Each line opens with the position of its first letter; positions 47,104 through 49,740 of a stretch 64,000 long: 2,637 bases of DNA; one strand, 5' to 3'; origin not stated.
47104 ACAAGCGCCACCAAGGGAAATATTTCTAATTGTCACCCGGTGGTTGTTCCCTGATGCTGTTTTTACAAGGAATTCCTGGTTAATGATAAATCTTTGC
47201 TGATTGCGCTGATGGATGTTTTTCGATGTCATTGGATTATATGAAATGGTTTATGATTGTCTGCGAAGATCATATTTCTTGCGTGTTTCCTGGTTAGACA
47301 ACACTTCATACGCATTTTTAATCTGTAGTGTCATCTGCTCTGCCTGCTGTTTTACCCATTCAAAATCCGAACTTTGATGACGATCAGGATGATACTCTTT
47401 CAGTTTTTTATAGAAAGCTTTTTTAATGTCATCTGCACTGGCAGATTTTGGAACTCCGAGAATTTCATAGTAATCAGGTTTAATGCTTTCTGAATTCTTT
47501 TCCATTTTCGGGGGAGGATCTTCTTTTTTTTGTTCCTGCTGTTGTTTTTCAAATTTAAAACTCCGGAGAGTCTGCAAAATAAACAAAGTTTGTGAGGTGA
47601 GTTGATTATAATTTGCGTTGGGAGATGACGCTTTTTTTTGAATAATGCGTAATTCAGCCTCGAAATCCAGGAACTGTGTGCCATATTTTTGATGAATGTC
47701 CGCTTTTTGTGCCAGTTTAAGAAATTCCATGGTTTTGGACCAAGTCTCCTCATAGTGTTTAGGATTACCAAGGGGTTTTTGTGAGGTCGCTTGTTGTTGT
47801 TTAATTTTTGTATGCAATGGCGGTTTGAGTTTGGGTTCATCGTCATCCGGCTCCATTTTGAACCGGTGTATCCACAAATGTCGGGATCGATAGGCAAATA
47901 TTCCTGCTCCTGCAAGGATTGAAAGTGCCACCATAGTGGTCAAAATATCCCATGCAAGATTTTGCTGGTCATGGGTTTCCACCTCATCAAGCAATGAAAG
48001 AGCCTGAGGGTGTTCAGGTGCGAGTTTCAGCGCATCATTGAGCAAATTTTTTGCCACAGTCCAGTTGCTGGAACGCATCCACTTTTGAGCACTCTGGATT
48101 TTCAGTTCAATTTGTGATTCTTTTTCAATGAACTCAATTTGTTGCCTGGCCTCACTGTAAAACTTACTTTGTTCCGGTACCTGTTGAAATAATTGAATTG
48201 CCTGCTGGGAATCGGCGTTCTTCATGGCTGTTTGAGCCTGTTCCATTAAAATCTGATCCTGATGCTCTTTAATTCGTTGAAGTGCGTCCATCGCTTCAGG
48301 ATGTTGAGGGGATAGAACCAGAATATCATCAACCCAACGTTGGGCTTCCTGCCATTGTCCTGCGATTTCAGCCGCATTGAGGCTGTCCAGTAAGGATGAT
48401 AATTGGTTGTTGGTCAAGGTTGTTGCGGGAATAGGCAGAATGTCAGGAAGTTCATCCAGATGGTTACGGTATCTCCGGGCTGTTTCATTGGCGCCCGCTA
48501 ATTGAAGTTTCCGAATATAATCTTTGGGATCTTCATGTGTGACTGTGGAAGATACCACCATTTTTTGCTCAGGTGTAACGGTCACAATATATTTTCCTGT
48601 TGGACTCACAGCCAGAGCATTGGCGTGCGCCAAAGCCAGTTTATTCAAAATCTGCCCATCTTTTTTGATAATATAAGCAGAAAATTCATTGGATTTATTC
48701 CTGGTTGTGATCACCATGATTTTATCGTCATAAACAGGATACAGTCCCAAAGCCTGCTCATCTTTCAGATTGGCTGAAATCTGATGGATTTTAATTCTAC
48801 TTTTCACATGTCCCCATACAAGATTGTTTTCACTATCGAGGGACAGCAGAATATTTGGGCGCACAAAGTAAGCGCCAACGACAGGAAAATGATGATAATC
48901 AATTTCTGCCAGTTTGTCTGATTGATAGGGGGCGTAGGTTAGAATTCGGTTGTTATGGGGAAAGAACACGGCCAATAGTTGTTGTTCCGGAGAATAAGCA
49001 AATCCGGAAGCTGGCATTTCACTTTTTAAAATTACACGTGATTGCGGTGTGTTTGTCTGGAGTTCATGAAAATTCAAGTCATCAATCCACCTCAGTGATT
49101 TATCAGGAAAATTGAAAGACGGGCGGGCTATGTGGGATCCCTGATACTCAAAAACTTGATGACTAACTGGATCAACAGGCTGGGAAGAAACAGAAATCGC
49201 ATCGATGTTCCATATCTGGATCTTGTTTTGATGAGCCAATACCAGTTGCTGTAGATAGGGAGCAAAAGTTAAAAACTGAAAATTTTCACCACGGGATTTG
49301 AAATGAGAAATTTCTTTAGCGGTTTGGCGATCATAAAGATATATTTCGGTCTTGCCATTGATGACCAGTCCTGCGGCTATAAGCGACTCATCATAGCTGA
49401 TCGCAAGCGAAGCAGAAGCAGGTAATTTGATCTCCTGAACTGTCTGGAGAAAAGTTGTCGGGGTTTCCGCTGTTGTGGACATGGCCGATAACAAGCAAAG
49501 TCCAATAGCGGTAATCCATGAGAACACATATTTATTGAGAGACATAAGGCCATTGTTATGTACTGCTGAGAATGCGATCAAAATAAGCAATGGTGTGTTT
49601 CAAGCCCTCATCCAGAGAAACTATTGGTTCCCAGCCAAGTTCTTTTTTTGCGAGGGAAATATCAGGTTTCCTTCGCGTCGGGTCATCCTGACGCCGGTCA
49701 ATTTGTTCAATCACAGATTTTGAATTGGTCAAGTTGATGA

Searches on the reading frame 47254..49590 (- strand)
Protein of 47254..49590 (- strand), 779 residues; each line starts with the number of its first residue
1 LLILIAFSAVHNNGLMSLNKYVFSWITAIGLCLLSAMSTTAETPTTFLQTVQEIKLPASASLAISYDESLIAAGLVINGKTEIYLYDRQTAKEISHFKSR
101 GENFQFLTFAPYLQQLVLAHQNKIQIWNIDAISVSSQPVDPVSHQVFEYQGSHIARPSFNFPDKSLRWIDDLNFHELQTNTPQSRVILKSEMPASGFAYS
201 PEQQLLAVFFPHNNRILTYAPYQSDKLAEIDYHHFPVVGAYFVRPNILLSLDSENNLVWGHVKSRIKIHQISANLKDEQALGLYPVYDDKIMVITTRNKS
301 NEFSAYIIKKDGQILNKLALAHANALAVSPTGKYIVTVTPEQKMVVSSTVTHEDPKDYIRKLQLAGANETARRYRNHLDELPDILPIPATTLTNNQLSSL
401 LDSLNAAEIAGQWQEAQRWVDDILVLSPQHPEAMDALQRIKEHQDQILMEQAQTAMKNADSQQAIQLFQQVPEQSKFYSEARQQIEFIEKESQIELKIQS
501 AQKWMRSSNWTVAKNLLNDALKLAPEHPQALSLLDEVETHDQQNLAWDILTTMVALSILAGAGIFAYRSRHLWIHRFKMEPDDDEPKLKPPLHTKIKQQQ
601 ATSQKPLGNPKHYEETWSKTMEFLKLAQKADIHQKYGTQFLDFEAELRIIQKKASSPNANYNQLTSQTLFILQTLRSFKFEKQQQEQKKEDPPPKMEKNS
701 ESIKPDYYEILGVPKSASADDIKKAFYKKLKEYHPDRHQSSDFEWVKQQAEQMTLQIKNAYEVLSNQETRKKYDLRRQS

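Call 69: search_protein_families(library=pfam, proteins=[window:47254-49590:-], max_evalue=0.00001)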
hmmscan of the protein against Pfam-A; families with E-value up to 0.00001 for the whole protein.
window:47254-49590:- (779 aa): 2 families
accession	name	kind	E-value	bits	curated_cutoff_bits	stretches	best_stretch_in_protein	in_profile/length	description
PF00226.36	DnaJ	-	3.1e-19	69.3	27.8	1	706-774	1-63/63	DnaJ domain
PF23414.1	Beta-prop_EML_2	-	5.1e-06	26.5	90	0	59-131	42-112/266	Echinoderm microtubule-associated protein second beta-propeller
